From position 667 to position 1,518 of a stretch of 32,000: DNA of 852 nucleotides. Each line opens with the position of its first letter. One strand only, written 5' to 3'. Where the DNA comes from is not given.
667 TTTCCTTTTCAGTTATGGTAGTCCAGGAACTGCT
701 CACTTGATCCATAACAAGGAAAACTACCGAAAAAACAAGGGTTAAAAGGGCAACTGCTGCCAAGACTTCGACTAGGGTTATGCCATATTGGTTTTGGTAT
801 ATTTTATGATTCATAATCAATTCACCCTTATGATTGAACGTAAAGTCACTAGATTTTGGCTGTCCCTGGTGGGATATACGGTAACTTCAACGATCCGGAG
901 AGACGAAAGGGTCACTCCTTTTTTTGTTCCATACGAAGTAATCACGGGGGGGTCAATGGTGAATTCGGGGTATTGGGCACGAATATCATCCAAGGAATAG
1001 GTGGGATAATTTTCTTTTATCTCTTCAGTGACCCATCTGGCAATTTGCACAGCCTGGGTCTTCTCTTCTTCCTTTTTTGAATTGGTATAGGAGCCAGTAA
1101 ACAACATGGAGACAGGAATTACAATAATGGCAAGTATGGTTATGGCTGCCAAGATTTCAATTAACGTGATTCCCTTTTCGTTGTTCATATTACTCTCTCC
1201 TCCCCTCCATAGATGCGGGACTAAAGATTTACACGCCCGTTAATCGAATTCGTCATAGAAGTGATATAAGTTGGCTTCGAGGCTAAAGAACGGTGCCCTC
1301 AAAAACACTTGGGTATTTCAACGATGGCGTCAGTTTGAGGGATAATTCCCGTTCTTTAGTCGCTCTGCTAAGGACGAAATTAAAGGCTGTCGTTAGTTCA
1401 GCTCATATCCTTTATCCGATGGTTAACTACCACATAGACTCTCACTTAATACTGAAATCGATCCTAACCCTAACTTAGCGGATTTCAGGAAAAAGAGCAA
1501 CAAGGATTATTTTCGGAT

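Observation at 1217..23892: Family of ~190-250-bp imperfect-palindrome (MITE-like) repeats: three full copies and one remnant in 32 kb, all intergenic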

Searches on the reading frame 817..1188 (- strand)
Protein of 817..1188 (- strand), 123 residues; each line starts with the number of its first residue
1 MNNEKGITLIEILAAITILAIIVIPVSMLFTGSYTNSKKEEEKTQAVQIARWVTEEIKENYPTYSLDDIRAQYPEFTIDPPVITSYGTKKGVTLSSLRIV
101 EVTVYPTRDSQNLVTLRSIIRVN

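Call 24: find_encoding_contigs(protein=window:817-1188:-, flank=10000, max_places=10)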
Protein window:817-1188:- (123 aa): 1 contig read that carries it; 1 place shown.
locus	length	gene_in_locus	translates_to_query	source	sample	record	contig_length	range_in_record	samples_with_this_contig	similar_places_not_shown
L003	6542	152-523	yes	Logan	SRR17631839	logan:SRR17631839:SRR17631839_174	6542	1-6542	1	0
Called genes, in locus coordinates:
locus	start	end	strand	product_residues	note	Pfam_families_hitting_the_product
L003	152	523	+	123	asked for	PF07963:N_methyl (weak)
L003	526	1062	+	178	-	-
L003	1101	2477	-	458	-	PF01225:Mur_ligase, PF08245:Mur_ligase_M, PF02875:Mur_ligase_C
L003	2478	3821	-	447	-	PF08245:Mur_ligase_M, PF02875:Mur_ligase_C, PF27239:FOL3_C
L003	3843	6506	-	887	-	PF00133:tRNA-synt_1, PF01406:tRNA-synt_1e (faint), PF09334:tRNA-synt_1g, PF13603:tRNA-synt_1_2, PF09334:tRNA-synt_1g, PF08264:Anticodon_1, PF10458:Val_tRNA-synt_C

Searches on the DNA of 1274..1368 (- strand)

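Call 62: build_rna_model(alignment_id=A3)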
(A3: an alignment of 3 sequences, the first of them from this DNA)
Model R1 built from alignment A3 (3 sequences, 95 columns); structure: RNAalifold consensus.
model positions 95; base pairs 29; branch points 0; effective number of sequences 1.02; information 0.602 bits per position. Calibrated on 0.2 Mb of random sequence (short: E-values are rough).
structure used (alignment columns):
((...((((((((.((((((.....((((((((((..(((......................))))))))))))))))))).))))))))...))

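Call 63: search_with_rna_model(model_id=R1, sources=[window, L003, L004], filters=off, max_evalue=10, show_alignments=6)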
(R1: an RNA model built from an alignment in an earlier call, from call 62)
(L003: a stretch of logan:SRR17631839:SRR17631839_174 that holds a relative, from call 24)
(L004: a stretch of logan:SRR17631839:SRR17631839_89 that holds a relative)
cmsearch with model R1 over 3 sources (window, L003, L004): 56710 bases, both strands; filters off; matches with E-value up to 10: 29.
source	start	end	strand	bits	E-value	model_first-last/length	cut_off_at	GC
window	15114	15208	+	110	1.2e-28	1-95/95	no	0.44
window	1274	1368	-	105.7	1.9e-27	1-95/95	no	0.48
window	23744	23836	+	101.6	2.8e-26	1-95/95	no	0.44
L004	28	120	+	101.6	2.8e-26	1-95/95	no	0.44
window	18980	19073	+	40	9.9e-09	1-95/95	no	0.44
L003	1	42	+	38.8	2.1e-08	30-71/95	no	0.43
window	15114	15208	-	38.8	2.2e-08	1-95/95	no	0.44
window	18780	18872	-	26.4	7.5e-05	1-95/95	no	0.53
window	1274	1368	+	25.9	0.0001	1-95/95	no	0.48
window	23744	23836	-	17.5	0.026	1-95/95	no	0.44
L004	28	120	-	17.5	0.026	1-95/95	no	0.44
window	26311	26369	+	14.4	0.19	1-95/95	no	0.36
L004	2595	2653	+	14.4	0.19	1-95/95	no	0.36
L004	11307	11370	+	11.7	1.2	1-95/95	no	0.36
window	26311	26369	-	11.1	1.7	1-95/95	no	0.36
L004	2595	2653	-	11.1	1.7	1-95/95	no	0.36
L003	5450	5536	+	10.4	2.7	1-95/95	no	0.4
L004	6387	6447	+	10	3.5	1-95/95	no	0.43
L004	3742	3778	-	9.8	3.9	1-95/95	no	0.65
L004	3742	3778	+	9.3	5.5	1-95/95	no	0.65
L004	4800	4869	+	8.7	8.5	1-95/95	no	0.29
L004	16641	16671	+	8.7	8.5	1-95/95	no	0.55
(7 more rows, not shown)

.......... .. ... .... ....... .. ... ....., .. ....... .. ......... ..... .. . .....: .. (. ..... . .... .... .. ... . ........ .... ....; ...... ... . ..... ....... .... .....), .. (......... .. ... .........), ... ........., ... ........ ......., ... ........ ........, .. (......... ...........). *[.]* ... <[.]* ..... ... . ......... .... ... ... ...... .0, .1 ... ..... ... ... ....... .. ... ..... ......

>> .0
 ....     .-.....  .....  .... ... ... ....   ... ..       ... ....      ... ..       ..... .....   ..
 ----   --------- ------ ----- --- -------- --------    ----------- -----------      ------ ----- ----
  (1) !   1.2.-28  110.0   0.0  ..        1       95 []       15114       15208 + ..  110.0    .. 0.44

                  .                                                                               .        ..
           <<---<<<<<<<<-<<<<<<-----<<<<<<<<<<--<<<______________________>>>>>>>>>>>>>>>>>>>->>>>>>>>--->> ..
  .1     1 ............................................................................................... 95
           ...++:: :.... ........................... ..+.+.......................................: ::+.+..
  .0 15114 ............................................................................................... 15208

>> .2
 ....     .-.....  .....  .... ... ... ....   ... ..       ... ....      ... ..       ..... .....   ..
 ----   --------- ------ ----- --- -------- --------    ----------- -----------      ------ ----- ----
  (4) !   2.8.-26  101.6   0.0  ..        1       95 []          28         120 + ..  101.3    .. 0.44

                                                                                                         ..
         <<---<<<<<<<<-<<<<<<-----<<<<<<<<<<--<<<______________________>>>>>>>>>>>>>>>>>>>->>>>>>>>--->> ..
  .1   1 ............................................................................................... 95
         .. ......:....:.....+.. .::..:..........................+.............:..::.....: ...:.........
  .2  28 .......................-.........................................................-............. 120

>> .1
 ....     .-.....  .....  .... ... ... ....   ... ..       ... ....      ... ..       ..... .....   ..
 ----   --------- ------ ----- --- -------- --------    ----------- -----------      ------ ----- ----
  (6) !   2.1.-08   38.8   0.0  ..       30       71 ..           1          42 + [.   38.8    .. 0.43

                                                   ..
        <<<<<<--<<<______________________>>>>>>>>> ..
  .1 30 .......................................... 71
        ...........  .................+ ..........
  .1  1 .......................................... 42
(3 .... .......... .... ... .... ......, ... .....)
